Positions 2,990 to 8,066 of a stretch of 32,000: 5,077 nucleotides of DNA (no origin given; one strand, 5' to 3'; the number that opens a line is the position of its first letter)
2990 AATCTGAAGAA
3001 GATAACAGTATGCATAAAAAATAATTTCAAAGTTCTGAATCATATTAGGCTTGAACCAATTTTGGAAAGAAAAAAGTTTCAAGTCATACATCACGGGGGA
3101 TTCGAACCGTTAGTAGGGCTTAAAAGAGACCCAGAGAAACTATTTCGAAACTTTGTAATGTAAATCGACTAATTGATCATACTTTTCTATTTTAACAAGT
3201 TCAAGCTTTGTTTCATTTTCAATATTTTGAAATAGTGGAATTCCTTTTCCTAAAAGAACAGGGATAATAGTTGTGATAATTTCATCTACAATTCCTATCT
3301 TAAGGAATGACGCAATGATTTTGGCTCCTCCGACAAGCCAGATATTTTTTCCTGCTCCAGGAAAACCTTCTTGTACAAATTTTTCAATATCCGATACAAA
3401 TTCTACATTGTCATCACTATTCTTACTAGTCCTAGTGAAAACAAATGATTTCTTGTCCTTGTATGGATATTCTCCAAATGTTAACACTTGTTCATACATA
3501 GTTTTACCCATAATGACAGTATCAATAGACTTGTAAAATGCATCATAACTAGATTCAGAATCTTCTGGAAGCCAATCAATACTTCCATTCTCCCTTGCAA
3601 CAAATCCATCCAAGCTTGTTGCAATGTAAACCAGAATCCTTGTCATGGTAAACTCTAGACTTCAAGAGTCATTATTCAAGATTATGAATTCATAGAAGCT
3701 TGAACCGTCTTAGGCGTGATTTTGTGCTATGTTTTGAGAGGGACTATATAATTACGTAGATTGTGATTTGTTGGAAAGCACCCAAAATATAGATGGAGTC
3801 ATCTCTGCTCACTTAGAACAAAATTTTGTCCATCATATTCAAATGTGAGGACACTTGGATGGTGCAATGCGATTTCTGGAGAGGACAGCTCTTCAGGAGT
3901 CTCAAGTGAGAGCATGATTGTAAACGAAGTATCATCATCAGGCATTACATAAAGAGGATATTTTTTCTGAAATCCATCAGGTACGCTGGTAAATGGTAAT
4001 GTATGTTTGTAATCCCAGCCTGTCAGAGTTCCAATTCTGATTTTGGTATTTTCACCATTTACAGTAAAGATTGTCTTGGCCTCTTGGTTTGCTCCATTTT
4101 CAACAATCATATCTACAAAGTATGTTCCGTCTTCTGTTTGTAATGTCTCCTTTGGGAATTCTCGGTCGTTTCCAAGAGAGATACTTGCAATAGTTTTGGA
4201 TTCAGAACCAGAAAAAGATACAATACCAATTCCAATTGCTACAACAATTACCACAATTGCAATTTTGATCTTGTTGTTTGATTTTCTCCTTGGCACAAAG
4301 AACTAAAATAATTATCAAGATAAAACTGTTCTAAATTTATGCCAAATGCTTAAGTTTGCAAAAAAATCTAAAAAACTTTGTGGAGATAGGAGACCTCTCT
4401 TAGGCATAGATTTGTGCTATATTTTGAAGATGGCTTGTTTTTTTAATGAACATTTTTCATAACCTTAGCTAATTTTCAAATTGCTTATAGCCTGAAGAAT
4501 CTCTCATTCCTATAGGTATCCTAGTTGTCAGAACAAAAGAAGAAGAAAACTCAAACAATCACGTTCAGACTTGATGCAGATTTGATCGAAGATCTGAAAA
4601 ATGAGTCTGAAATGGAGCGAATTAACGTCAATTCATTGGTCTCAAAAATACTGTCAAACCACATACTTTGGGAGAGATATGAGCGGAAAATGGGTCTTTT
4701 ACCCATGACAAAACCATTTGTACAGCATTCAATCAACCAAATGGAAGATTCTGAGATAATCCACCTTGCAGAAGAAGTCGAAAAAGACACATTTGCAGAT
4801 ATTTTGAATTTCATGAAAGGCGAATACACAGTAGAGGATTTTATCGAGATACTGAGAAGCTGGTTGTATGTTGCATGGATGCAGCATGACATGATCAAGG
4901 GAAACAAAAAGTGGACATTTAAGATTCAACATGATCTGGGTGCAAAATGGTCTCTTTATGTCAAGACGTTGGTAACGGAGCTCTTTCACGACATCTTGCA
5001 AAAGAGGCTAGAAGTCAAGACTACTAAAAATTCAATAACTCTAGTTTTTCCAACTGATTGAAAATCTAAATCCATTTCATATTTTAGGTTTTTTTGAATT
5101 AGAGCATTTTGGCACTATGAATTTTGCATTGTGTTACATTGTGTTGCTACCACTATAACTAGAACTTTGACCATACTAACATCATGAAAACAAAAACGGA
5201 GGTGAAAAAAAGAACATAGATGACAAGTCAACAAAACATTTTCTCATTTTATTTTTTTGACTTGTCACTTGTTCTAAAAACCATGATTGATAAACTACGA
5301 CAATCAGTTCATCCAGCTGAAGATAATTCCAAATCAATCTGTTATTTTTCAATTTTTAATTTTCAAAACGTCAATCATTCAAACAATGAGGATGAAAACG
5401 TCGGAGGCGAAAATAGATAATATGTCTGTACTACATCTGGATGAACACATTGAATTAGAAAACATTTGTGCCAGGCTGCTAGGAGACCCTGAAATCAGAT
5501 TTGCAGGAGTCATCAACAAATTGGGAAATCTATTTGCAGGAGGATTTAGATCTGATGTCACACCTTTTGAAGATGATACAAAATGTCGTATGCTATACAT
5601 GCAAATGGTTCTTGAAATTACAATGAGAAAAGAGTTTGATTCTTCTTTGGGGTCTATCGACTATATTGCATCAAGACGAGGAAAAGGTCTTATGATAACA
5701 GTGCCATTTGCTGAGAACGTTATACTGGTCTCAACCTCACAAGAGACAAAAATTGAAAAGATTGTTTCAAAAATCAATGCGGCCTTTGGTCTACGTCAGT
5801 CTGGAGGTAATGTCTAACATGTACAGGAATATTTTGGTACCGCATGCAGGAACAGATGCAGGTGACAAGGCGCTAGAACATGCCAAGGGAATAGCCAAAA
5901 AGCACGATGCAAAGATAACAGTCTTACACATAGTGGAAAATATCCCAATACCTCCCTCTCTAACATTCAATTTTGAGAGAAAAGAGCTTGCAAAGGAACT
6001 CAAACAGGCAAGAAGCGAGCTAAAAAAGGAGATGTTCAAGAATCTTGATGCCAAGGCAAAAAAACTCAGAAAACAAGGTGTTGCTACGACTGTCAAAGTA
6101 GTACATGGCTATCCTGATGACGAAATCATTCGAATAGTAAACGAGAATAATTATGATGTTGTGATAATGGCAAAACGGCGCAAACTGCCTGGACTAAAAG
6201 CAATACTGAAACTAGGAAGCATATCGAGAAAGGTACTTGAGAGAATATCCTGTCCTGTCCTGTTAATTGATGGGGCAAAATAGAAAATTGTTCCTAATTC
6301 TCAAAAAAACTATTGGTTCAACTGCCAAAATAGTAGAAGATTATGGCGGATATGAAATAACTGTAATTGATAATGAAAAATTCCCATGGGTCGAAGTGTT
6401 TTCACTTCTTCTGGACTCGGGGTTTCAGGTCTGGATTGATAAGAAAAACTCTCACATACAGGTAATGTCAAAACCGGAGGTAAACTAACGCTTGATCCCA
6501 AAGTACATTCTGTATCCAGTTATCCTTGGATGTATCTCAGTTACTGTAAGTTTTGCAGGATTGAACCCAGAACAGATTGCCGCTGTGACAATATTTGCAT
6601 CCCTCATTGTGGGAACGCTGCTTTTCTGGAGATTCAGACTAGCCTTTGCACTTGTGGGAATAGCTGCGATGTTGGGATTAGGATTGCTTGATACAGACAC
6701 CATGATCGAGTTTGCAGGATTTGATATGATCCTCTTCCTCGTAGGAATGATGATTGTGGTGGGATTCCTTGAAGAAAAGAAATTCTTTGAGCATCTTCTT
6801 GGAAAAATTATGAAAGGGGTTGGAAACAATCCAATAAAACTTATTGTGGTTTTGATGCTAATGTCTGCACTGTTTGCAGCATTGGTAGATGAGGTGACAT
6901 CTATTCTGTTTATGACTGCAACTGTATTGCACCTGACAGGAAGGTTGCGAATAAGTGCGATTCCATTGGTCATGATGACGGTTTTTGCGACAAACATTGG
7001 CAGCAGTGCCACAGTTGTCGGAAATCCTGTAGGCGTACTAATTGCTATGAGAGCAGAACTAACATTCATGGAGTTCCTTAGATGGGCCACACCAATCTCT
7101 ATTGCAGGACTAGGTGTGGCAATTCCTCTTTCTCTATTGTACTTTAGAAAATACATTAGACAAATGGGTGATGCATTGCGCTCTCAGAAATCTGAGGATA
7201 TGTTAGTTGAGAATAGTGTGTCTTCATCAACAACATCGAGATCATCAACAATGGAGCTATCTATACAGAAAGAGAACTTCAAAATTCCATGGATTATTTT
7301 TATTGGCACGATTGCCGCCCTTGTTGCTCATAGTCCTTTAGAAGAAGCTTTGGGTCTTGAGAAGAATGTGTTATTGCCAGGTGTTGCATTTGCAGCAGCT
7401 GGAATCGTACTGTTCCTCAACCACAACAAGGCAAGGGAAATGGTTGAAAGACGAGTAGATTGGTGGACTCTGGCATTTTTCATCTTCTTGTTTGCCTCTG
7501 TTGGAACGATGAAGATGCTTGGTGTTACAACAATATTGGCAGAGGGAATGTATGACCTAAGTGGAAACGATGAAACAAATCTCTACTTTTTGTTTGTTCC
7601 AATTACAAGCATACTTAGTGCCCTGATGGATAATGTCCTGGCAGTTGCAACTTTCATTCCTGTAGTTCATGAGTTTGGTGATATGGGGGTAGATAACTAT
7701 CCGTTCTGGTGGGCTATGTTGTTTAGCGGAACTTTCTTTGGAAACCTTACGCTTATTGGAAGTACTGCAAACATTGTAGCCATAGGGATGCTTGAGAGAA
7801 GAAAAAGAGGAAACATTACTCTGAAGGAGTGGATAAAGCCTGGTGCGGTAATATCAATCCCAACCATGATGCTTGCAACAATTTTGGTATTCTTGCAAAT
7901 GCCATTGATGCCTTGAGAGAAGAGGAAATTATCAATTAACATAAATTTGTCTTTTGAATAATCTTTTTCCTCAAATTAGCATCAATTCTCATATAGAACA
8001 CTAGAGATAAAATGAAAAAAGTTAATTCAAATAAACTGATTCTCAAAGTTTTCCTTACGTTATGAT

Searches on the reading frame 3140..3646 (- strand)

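Call 39: search_protein_families(library=pfam, proteins=[window:3140-3646:-], max_evalue=0.001)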
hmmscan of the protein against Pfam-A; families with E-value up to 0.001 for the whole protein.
window:3140-3646:- (168 aa): 2 families
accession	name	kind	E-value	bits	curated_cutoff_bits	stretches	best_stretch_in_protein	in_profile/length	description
PF01872.23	RibD_C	-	1.2e-17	64.9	24.1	1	4-158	3-193/197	RibD C-terminal domain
PF00186.24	DHFR_1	-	1.2e-06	28.8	25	1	11-130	9-118/159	Dihydrofolate reductase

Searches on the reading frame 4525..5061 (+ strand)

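Call 39: search_protein_families(library=pfam, proteins=[window:4525-5061:+], max_evalue=0.001)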
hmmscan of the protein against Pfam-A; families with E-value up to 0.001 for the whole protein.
window:4525-5061:+ (178 aa): 1 family
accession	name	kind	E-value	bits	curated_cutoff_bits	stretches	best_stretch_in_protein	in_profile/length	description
PF12441.14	CopG_antitoxin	-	0.00015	22.9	28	1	6-45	39-78/79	CopG antitoxin of type II toxin-antitoxin system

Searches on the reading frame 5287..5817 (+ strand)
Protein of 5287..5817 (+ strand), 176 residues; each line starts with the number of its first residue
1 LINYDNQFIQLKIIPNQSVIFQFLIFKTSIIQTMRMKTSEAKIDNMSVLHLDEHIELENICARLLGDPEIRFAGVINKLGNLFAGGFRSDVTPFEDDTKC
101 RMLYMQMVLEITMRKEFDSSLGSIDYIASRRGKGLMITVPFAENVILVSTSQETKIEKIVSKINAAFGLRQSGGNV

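Call 39: search_protein_families(library=pfam, proteins=[window:5287-5817:+], max_evalue=0.001)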
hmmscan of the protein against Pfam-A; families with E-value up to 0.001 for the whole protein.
window:5287-5817:+ (176 aa): 1 family
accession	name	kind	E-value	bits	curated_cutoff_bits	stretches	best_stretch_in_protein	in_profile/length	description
PF20364.3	DUF6659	-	2.4e-13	50.8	27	1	56-165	8-117/131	Family of unknown function (DUF6659)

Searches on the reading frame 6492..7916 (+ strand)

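Call 39: search_protein_families(library=pfam, proteins=[window:6492-7916:+], max_evalue=0.001)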
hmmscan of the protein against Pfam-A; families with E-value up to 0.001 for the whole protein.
window:6492-7916:+ (474 aa): 1 family
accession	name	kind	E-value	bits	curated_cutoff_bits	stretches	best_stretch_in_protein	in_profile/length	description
PF03600.22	CitMHS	-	2.7e-48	165.2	31.9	2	48-353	10-277/336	Citrate transporter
